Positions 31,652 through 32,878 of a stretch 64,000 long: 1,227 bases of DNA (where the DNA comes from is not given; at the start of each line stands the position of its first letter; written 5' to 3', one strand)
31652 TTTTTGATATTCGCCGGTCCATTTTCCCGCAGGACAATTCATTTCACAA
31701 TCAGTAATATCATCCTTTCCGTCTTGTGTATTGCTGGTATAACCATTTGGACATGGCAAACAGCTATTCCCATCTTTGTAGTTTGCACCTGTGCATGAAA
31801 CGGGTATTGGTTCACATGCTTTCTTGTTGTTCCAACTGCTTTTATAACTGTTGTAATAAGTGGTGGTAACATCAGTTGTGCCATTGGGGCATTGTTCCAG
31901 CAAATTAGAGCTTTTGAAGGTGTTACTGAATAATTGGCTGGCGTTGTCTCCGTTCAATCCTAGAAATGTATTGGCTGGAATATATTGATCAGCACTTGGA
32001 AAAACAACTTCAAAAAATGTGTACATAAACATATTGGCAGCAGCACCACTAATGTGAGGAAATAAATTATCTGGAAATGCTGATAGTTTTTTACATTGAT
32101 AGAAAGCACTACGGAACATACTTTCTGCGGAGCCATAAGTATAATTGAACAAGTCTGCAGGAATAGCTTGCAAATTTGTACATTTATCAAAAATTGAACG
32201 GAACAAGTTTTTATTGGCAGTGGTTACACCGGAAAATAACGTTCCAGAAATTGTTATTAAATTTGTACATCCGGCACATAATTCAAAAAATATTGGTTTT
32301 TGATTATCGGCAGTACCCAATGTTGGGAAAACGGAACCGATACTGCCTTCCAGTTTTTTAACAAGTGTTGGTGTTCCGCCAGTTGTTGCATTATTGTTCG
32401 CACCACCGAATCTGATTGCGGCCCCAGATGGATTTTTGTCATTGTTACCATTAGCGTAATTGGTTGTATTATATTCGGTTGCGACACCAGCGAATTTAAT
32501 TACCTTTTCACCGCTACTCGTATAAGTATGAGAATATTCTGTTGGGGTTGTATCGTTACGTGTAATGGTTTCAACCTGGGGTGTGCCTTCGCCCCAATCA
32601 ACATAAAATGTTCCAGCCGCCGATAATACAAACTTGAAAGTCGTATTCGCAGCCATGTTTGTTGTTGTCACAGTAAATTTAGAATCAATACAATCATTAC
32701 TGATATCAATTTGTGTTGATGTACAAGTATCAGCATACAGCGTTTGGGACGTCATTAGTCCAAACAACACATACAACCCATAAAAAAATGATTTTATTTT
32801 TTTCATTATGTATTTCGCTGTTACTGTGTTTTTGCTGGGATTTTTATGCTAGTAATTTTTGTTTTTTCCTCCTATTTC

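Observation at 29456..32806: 1116-aa secreted protein with BspA-like LRR-type motifs, CPAG cysteine repeats and an internally duplicated roughly 185-aa module; paralog at 6212-7606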

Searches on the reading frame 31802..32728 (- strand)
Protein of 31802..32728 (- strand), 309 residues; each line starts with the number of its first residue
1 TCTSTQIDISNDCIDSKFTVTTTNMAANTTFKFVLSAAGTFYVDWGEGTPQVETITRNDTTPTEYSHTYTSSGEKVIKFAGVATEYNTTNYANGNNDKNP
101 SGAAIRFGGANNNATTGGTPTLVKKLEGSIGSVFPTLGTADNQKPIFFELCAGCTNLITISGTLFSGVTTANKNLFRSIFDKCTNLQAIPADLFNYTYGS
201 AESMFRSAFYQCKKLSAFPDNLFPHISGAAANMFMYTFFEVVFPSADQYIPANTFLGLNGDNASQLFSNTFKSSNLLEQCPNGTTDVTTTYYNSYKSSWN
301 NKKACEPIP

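Call 28: predict_structure(alignment_id=A2)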
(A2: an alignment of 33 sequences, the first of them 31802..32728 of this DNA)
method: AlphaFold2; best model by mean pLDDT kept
length: 309 residues; sequences in the alignment: 33
mean_pLDDT: 94.2   pTM: 0.92
mean pLDDT of the five models: 94.2, 93.9, 93.7, 93.3, 91.9
residues with pLDDT >= 90: 271; 70-90: 31; 50-70: 7; < 50: 0
segments of 3 or more residues with pLDDT < 50: none
pLDDT, mean of each block of 10 residues (from residue 1): 89 95 97 98 86 95 96 97 94 72 92 86 98 98 97 97 98 97 97 97 97 95 96 98 94 92 95 96 94 91 93
secondary structure, 60 per line:
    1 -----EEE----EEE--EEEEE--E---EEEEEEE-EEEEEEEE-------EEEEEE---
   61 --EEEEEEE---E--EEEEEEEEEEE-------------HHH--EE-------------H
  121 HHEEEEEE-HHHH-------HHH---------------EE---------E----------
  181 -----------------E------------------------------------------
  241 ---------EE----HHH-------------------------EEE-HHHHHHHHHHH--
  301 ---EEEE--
elements in order: E6-8 E13-15 E18-22 E29-35 E37-44 E52-57 E63-69 E76-86 E123-128 H130-133 E284-286 H288-298 E304-307
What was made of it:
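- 31892..32431 (-): LRR solenoid, aa 126-305. About five 29-aa repeats (aa 152-299) with consensus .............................. AF2 pLDDT 94, pTM 0.92 (call 28).
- On BspA-type LRR (Pfam LRR_5, PF13306): Model with pLDDT 94 (call 28).
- On PKD domain (PF00801): The motif YVDWGEG...HTY is present, and the model shows a beta-sandwich (call 28).
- AF2 N-terminal model: pLDDT 94.2, pTM 0.92 (call 28).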

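Call 30: fold_search(model_id=the predicted structure, library=pdb)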
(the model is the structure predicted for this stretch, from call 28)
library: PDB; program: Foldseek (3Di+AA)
matches with E <= 10: 1379; with E <= 0.001: 0
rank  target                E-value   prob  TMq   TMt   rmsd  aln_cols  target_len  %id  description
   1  4xup_C                8.0e-02  0.14  0.09  0.15  13.9        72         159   10  Structure of the N-terminal CBM22-1-CBM22-2 tandem domain from Paenibacillus barcinonensis Xyn10C (released 2015-06-03)
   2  2i45_D                8.5e-02  0.15  0.10  0.24  13.3        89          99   15  Crystal structure of protein NMB1881 from Neisseria meningitidis (released 2006-09-19)
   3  4xup_E                8.5e-02  0.12  0.09  0.14  14.6        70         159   11  Structure of the N-terminal CBM22-1-CBM22-2 tandem domain from Paenibacillus barcinonensis Xyn10C (released 2015-06-03)
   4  2zey_A                1.0e-01  0.25  0.14  0.23   6.3        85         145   18  Family 16 carbohydrate binding module (released 2008-03-04)
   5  7kp4_B                1.1e-01  0.69  0.17  0.33   6.5        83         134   10  Crystal structure of human claudin-4 in complex with Clostridium perfringens enterotoxin C-terminal domain (released 2020-12-09)
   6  2i45_E                1.1e-01  0.18  0.09  0.25  13.8        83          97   13  Crystal structure of protein NMB1881 from Neisseria meningitidis (released 2006-09-19)
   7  9m0b_A                1.2e-01  0.60  0.16  0.08   8.6        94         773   14  Crystal structure of alpha-agarase AGA from Catenovulum maritimum (released 2026-03-04)
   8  4qpw_A                1.3e-01  0.77  0.16  0.31   4.1        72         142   14  BiXyn10A CBM1 with Xylohexaose Bound (released 2014-08-13)
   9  2i45_B                1.4e-01  0.16  0.09  0.25  12.1        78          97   15  Crystal structure of protein NMB1881 from Neisseria meningitidis (released 2006-09-19)
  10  2jdm_A                1.5e-01  0.72  0.15  0.33   4.1        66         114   18  Mutant (S22A) of Pseudomonas aeruginosa lectin II (PA-IIL) complexed with methyl-a-L-fucopyranoside (released 2007-06-12)
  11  6m8m                  1.5e-01  0.08  0.09  0.13  15.9        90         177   13  PA14 sugar-binding domain from RTX adhesin (released 2019-09-04)
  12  5b2g_D                1.6e-01  0.54  0.16  0.32   5.6        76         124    9  Crystal structure of human claudin-4 in complex with C-terminal fragment of Clostridium perfringens enterotoxin (released 2016-10-05)
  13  4tlg_A                1.7e-01  0.44  0.15  0.12  10.4        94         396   10  Crystal structure of SEC14-like protein 4 (SEC14L4) (released 2014-07-02)
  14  5fpx_A                1.7e-01  0.15  0.10  0.23  12.3        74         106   16  The structure of KdgF from Yersinia enterocolitica. (released 2016-05-04)
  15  2i45_C                1.8e-01  0.12  0.09  0.23  13.6        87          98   13  Crystal structure of protein NMB1881 from Neisseria meningitidis (released 2006-09-19)
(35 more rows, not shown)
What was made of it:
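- On BspA-type LRR (Pfam LRR_5, PF13306): Foldseek alone found nothing below E 0.08 (call 30).
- Tried and rejected: Foldseek of the N-terminal model against the PDB gave nothing below E 0.08 (call 30).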
